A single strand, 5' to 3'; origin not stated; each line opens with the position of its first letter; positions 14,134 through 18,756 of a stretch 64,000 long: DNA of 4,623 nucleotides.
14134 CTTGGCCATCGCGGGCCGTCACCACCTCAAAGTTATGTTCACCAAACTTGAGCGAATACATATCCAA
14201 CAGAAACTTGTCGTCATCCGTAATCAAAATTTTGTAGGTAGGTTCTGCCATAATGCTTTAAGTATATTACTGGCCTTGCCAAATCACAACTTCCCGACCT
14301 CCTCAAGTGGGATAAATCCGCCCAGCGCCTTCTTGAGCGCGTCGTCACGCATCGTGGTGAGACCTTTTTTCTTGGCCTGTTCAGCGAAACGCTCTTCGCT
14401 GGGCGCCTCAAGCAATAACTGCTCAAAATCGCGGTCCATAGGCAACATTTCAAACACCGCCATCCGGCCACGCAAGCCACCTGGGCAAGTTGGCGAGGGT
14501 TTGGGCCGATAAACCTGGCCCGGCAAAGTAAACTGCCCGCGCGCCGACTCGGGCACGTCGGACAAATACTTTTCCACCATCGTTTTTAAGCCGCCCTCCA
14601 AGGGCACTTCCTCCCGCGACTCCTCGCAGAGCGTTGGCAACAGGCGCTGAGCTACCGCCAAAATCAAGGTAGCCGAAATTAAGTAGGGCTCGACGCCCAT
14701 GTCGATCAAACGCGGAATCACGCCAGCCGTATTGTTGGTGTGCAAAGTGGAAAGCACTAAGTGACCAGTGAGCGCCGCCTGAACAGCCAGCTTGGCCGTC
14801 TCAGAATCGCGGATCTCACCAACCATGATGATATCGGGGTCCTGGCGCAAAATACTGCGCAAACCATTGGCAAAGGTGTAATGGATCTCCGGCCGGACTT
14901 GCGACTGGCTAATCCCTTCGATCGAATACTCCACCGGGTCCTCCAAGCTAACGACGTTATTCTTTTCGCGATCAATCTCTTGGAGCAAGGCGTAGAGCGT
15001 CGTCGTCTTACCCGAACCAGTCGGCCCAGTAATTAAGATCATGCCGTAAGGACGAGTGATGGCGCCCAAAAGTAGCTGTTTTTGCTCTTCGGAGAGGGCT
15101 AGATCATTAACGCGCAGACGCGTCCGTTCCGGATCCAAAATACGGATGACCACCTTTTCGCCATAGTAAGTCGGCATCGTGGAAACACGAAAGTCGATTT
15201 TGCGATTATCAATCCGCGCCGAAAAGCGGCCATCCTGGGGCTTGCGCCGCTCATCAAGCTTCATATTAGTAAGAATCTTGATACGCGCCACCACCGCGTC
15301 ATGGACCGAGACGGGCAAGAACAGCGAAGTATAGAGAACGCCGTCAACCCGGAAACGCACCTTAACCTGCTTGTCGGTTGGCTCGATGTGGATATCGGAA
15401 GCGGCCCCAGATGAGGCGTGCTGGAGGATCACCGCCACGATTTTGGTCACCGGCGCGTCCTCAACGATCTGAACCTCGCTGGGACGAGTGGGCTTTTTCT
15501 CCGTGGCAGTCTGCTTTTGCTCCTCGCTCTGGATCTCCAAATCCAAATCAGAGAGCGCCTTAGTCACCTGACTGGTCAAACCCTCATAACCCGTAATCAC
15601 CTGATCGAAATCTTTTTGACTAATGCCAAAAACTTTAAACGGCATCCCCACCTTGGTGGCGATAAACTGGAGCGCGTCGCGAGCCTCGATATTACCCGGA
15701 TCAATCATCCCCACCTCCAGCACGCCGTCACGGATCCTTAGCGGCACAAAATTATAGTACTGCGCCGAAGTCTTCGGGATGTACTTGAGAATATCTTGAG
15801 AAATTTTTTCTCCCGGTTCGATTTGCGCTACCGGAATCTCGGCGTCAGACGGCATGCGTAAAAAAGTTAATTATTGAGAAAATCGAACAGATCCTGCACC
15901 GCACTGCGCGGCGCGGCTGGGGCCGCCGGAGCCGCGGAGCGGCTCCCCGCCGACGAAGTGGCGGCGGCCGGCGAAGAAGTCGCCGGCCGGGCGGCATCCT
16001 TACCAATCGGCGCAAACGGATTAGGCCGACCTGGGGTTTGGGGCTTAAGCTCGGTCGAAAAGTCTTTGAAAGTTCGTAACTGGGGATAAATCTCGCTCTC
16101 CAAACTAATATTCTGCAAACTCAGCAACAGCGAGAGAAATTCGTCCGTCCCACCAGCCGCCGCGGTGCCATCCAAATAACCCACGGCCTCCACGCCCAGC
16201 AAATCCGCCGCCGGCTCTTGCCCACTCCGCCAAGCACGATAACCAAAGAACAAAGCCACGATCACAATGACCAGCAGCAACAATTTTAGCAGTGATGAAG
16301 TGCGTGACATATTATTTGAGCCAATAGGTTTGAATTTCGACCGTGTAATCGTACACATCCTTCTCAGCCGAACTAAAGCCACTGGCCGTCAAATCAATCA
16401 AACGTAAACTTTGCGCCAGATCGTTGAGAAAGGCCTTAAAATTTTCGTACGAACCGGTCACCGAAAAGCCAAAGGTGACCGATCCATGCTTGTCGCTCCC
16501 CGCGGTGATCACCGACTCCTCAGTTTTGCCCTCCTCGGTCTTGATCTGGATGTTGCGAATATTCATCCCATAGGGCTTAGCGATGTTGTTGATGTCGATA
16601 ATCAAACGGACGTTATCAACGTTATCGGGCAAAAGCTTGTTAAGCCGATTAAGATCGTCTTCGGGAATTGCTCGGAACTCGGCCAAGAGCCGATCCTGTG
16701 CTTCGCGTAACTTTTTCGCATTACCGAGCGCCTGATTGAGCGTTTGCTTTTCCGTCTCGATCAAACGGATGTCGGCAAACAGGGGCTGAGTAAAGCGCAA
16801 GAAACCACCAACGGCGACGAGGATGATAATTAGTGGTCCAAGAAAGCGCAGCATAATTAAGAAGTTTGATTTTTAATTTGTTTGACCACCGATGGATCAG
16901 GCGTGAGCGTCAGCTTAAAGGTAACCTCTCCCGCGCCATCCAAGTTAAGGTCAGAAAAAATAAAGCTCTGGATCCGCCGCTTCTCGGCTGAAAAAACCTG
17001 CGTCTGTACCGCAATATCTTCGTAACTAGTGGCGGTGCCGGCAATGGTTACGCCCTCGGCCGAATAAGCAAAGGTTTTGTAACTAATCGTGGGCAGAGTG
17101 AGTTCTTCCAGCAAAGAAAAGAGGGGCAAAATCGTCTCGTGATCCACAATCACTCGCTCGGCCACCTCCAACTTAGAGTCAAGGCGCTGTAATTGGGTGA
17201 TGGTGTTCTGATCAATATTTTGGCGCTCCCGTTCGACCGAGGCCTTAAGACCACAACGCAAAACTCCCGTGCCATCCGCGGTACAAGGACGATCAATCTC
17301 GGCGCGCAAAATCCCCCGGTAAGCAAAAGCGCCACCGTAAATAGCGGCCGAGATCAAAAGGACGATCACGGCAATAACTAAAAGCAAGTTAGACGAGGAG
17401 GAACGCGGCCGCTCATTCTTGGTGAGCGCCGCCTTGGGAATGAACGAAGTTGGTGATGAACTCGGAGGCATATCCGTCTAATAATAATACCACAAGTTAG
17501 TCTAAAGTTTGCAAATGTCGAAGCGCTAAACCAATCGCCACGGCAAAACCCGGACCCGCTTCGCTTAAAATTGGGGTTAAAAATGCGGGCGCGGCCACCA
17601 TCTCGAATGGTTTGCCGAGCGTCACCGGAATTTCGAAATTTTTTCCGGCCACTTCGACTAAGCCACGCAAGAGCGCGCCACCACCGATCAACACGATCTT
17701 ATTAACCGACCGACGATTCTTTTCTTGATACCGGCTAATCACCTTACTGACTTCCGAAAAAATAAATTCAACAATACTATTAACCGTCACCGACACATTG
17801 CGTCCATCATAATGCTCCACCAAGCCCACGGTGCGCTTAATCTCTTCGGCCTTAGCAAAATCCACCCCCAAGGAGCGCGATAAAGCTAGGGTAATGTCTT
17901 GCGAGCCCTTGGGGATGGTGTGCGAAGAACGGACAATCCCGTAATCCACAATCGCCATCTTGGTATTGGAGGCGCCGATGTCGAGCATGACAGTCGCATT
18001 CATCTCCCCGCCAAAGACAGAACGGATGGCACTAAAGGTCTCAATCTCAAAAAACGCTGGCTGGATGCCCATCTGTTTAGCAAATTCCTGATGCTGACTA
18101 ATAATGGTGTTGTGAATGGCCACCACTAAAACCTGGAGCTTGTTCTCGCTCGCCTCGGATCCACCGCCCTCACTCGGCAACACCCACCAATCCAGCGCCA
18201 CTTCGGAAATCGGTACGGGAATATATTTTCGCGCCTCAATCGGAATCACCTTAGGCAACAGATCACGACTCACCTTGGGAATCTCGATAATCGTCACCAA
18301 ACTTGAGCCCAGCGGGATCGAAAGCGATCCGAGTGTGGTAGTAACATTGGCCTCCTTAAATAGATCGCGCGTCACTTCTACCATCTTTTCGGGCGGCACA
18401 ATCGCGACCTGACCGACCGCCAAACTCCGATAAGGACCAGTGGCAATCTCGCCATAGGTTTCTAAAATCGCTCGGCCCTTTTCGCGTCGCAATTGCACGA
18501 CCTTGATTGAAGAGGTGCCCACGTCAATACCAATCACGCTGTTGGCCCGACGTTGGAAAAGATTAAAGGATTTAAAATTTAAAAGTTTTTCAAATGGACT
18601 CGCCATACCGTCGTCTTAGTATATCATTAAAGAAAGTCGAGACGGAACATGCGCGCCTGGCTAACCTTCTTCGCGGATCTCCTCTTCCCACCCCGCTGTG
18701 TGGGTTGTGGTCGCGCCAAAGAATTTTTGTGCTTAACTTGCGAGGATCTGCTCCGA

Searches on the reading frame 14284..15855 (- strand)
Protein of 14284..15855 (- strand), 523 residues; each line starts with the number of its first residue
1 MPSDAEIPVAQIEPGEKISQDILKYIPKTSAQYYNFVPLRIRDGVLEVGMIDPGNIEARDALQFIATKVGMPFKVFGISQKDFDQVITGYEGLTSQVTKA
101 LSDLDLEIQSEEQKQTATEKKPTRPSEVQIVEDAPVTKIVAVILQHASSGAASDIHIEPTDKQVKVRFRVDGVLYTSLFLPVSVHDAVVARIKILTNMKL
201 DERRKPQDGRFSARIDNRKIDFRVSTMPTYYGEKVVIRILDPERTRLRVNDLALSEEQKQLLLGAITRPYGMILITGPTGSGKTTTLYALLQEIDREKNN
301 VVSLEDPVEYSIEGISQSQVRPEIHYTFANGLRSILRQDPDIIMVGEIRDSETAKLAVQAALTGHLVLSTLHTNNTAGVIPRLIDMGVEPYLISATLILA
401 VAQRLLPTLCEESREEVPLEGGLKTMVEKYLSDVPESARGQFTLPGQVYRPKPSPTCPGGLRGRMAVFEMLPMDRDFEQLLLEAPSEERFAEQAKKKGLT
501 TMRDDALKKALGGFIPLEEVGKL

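Call 108: search_protein_families(library=pfam, proteins=[window:14284-15855:-], max_evalue=0.01)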
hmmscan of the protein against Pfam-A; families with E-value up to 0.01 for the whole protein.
window:14284-15855:- (523 aa): 19 families
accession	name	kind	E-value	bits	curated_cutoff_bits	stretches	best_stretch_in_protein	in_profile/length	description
PF00437.27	T2SSE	-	4.9e-125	417.5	24.9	1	132-520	4-368/370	Type II/IV secretion system protein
PF05157.20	MshEN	-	5.3e-10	39.6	23.1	1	16-93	11-86/90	MshEN domain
PF13604.12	AAA_30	-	1.3e-05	25.4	27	1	254-303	2-51/191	AAA domain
PF13191.12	AAA_16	-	2e-05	25.6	32.6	1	262-324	15-64/167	AAA ATPase domain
PF13173.12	AAA_14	-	3.3e-05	24.4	27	1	272-360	4-83/129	AAA domain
PF13401.12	AAA_22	-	3.7e-05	24.5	27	1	270-312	5-47/130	AAA domain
PF25199.1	nSTAND_NTPase5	-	0.00025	21.3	34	1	267-309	38-81/145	Novel STAND NTPase 5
PF00005.33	ABC_tran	-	0.00033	21.7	25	1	272-330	13-67/137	ABC transporter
PF20720.3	nSTAND3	-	0.0004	20.5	27.2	1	270-309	17-56/155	Novel STAND NTPase 3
PF13476.12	AAA_23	-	0.00069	20.7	27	1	271-291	20-40/201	AAA domain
PF06414.18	Zeta_toxin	-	0.0011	18.9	22.3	1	272-303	18-49/199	Zeta toxin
PF13555.12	AAA_29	-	0.0025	18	27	1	269-290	21-42/61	P-loop containing region of AAA domain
PF13086.12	AAA_11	-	0.0033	17.7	27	1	254-294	2-41/257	AAA domain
PF12775.13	AAA_7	-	0.0043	17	25.8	1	262-303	25-66/181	P-loop containing dynein motor region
PF02492.25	cobW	-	0.0045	17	20.7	1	273-302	3-33/180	CobW/HypB/UreG, nucleotide-binding domain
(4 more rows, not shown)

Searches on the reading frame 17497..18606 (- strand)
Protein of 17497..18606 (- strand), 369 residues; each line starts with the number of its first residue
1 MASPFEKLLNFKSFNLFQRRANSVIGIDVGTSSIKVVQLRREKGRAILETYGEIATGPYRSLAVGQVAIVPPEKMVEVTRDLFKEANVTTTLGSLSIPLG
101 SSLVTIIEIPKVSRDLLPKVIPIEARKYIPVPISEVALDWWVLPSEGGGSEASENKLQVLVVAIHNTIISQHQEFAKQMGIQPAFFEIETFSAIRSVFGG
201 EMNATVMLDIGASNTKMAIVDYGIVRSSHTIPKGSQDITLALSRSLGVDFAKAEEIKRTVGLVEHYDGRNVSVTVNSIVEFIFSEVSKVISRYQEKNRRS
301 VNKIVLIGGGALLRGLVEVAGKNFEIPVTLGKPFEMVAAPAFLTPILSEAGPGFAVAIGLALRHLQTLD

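Call 108: search_protein_families(library=pfam, proteins=[window:17497-18606:-], max_evalue=0.01)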
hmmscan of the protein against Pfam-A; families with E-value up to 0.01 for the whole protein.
window:17497-18606:- (369 aa): 6 families
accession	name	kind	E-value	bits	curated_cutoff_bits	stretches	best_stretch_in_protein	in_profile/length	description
PF11104.14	PilM_2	-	2.7e-34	119.1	27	1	26-364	1-339/340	Type IV pilus assembly protein PilM;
PF14450.12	FtsA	-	1.1e-17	65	31.8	1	206-344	1-124/127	Cell division protein FtsA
PF08841.16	DDR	-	4.3e-06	26.4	24.6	0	173-259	101-190/328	Diol dehydratase reactivase ATPase-like domain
PF06723.19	MreB_Mbl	-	1.7e-05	24.3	27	1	271-337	242-311/327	MreB/Mbl protein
PF25216.1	Volactin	-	0.00019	21.5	35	1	174-325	138-292/321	Volactin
PF21522.3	MreB-like_C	-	0.0071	17.4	27.8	0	208-313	2-116/123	Archaeal actin homologue MreB-like, C-terminal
